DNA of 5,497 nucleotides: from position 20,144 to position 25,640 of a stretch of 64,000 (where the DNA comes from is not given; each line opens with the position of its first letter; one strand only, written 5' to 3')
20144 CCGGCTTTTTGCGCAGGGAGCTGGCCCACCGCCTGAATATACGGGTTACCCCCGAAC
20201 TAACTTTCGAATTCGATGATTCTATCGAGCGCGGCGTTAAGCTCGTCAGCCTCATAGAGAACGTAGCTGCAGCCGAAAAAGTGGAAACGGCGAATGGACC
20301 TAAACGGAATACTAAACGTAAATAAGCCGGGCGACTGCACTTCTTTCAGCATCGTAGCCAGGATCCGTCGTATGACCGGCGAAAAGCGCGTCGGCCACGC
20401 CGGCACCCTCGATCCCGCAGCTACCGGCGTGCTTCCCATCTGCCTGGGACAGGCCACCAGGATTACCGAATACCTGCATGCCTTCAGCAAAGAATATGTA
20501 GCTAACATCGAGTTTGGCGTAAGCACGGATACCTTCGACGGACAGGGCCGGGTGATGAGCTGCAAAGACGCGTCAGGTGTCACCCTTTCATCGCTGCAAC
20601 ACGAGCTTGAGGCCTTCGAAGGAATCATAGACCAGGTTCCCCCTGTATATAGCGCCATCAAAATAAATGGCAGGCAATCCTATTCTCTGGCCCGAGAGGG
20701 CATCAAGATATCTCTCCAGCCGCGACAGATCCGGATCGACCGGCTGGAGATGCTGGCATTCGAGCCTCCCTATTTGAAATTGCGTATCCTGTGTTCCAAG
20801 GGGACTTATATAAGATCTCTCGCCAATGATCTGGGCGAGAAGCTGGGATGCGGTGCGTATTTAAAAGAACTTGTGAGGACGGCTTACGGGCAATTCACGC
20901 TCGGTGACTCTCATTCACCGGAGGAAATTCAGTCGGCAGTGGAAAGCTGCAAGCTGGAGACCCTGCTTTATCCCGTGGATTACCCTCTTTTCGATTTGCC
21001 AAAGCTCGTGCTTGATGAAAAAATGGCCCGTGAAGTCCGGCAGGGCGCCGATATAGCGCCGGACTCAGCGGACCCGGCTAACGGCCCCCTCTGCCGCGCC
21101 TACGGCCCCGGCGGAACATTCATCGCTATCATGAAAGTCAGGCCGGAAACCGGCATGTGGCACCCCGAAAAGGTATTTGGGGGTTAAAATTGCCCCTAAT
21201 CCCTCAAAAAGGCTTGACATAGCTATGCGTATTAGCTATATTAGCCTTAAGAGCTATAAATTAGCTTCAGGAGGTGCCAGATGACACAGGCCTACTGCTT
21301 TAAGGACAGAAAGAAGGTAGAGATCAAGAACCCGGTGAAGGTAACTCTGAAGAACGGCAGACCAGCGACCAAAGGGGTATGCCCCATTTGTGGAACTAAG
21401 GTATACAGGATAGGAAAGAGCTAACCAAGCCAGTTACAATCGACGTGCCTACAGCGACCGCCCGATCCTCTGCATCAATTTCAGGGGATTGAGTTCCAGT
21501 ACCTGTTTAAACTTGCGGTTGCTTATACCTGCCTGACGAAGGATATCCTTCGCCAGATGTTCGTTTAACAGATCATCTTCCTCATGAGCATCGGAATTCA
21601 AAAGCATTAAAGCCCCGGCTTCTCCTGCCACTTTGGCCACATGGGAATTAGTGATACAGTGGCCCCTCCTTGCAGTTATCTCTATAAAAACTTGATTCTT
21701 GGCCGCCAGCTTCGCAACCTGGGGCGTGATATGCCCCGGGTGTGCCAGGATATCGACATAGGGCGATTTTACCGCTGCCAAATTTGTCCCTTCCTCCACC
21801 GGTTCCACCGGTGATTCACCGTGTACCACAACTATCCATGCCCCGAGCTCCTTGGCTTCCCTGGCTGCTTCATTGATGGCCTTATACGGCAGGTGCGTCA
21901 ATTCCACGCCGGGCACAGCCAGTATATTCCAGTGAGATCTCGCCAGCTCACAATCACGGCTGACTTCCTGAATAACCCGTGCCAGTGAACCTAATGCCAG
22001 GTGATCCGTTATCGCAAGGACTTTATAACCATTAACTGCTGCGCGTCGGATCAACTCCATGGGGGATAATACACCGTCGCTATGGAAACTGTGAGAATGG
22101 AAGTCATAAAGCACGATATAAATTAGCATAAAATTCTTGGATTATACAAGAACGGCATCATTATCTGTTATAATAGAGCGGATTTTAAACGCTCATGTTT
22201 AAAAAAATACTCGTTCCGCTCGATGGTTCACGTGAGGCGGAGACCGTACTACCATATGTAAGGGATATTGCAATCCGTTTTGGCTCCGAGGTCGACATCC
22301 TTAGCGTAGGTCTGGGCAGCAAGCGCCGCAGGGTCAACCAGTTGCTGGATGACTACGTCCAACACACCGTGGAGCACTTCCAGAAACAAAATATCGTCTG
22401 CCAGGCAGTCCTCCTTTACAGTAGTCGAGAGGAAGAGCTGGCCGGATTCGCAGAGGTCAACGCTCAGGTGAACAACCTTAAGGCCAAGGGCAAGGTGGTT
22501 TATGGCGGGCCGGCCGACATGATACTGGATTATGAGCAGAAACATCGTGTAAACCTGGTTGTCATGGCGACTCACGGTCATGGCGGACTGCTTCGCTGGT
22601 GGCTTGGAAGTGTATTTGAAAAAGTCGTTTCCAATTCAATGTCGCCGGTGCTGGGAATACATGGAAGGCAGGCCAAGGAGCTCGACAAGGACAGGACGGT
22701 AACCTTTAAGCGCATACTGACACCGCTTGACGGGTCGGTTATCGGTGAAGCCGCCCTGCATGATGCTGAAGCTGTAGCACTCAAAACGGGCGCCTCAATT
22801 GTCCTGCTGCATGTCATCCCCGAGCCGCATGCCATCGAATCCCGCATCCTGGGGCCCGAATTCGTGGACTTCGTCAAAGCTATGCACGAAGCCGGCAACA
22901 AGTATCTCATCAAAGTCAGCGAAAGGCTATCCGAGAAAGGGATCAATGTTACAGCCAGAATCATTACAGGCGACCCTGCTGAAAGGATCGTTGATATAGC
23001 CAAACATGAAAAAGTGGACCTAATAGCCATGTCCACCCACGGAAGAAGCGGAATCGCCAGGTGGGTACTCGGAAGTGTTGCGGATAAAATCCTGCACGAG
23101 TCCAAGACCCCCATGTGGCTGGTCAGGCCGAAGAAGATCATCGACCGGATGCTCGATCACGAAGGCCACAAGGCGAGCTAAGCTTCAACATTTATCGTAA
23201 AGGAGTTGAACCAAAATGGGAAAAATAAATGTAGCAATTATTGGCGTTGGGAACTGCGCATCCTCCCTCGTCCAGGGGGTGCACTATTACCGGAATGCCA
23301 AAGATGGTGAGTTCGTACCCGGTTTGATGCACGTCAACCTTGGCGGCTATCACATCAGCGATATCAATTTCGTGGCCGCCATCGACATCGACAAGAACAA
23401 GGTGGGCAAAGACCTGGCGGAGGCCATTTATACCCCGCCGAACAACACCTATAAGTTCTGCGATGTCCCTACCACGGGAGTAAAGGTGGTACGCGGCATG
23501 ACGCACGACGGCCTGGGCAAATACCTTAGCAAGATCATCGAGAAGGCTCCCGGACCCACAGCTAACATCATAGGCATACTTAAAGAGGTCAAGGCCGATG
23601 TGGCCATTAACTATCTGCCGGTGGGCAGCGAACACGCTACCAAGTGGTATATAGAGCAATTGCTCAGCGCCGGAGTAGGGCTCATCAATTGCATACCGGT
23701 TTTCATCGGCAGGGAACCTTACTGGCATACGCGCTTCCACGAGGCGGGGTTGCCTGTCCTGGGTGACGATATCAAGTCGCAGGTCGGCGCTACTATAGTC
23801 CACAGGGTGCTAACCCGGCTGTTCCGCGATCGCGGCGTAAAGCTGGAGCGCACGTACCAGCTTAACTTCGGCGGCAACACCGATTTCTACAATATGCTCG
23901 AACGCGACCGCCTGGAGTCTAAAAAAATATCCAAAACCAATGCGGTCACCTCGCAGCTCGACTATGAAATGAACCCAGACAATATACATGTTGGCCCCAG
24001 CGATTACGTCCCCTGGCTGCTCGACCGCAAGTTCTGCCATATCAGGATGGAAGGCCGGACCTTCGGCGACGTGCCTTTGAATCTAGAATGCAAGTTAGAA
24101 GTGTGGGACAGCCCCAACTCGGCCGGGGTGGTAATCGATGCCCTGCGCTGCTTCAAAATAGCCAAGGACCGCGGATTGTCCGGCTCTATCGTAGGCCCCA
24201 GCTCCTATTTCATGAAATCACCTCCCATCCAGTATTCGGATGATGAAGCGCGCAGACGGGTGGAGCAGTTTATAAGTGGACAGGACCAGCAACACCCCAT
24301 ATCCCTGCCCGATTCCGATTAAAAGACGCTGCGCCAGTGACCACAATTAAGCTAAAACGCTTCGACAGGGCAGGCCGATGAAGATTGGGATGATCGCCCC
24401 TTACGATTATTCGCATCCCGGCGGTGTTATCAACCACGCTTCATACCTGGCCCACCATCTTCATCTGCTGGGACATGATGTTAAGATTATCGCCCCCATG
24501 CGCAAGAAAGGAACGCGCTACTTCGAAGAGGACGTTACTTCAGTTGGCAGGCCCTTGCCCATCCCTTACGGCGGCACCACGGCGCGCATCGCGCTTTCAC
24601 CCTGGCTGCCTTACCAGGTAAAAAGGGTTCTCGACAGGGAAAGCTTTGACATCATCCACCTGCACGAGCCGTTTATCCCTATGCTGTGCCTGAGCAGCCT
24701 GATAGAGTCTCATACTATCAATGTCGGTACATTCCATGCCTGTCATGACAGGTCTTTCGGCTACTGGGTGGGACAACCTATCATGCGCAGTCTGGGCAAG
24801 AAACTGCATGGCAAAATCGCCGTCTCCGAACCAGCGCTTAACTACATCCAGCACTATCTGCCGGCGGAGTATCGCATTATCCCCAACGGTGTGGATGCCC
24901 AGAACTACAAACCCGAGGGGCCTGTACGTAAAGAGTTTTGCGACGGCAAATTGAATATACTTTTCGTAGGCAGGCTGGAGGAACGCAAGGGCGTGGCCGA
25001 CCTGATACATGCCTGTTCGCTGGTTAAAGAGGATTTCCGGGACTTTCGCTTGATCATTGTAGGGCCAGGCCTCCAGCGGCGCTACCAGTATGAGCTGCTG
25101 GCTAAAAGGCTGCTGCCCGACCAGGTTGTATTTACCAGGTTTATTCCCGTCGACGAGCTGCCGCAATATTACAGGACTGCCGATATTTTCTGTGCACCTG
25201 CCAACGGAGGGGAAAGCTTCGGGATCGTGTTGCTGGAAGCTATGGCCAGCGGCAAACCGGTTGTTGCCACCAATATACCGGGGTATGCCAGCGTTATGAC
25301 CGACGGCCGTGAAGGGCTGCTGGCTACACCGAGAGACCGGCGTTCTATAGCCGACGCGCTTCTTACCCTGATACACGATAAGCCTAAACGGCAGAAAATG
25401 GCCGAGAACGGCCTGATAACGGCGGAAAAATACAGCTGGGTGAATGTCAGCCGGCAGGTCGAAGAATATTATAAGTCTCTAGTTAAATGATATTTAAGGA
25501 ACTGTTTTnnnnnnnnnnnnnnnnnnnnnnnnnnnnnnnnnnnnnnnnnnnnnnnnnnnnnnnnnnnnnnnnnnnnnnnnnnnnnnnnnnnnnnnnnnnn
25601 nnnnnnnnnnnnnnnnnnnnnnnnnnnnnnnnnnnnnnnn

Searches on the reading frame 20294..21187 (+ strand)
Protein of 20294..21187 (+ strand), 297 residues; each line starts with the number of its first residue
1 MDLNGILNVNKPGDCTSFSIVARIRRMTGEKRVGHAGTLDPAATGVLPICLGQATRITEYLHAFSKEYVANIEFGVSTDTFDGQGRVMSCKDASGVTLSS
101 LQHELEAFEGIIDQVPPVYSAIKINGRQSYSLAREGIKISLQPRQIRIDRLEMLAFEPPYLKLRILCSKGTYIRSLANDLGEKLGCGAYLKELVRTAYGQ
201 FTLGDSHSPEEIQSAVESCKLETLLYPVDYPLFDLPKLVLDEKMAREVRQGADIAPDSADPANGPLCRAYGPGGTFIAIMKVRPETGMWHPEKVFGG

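Call 58: search_protein_families(library=pfam, proteins=[window:20294-21187:+], max_evalue=1e-8)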
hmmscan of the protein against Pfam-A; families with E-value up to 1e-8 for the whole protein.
window:20294-21187:+ (297 aa): 2 families
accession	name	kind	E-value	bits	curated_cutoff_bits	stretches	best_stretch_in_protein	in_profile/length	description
PF01509.24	TruB_N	-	7.8e-54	182.6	27.3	1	25-173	1-149/149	TruB family pseudouridylate synthase (N terminal domain)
PF16198.10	TruB_C_2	-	2.2e-11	44.1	29.3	1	174-231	1-64/66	tRNA pseudouridylate synthase B C-terminal domain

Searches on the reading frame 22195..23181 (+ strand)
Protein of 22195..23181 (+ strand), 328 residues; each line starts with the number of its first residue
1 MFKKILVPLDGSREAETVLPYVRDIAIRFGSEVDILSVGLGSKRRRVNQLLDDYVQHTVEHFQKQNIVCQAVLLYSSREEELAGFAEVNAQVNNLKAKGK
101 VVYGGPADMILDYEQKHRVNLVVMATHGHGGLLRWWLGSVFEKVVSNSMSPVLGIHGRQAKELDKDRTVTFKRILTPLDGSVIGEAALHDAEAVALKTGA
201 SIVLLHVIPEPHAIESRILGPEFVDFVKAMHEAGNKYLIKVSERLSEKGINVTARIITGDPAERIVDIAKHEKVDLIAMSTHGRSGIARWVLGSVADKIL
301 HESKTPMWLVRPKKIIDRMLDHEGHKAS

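Call 58: search_protein_families(library=pfam, proteins=[window:22195-23181:+], max_evalue=1e-8)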
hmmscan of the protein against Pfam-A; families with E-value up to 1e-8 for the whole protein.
window:22195-23181:+ (328 aa): 1 family
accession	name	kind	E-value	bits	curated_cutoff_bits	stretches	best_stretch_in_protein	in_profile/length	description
PF00582.32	Usp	-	1.9e-53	181.2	24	2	171-311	2-141/141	Universal stress protein family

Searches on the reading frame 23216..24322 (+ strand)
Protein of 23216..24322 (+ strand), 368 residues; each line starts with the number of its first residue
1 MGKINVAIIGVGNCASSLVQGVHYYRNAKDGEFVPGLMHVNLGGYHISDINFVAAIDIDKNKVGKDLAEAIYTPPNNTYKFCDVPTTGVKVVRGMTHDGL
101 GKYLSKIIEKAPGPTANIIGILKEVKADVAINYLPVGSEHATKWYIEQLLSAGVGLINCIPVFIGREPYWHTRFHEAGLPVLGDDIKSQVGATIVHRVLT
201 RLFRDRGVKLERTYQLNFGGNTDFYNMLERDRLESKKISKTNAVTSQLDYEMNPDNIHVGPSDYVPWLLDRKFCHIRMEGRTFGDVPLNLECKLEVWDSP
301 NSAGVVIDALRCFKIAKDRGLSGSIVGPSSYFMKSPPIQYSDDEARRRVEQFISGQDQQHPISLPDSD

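Call 58: search_protein_families(library=pfam, proteins=[window:23216-24322:+], max_evalue=1e-8)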
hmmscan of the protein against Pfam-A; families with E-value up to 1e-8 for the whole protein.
window:23216-24322:+ (368 aa): 1 family
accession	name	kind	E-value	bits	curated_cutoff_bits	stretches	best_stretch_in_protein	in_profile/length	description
PF01658.22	Inos-1-P_synth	-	2.3e-37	127.9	27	1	191-299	1-107/107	Myo-inositol-1-phosphate synthase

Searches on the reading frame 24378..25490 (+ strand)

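Call 58: search_protein_families(library=pfam, proteins=[window:24378-25490:+], max_evalue=1e-8)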
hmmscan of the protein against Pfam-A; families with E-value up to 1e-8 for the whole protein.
window:24378-25490:+ (370 aa): 5 families
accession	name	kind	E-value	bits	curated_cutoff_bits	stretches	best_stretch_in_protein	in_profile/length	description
PF00534.26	Glycos_transf_1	-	2.8e-43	147.9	26.4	1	189-345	13-169/172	Glycosyl transferases group 1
PF13692.12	Glyco_trans_1_4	-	1.6e-37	129.4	27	1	193-334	3-142/142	Glycosyl transferases group 1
PF13439.12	Glyco_transf_4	-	2.2e-23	83.6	28.5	1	14-175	1-169/170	Glycosyltransferase Family 4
PF13579.12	Glyco_trans_4_4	-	1.1e-10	42.5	29.7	1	15-171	1-158/158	Glycosyl transferase 4-like domain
PF13524.12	Glyco_trans_1_2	-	5.5e-09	36.6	25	1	221-361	13-142/144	Glycosyl transferase-like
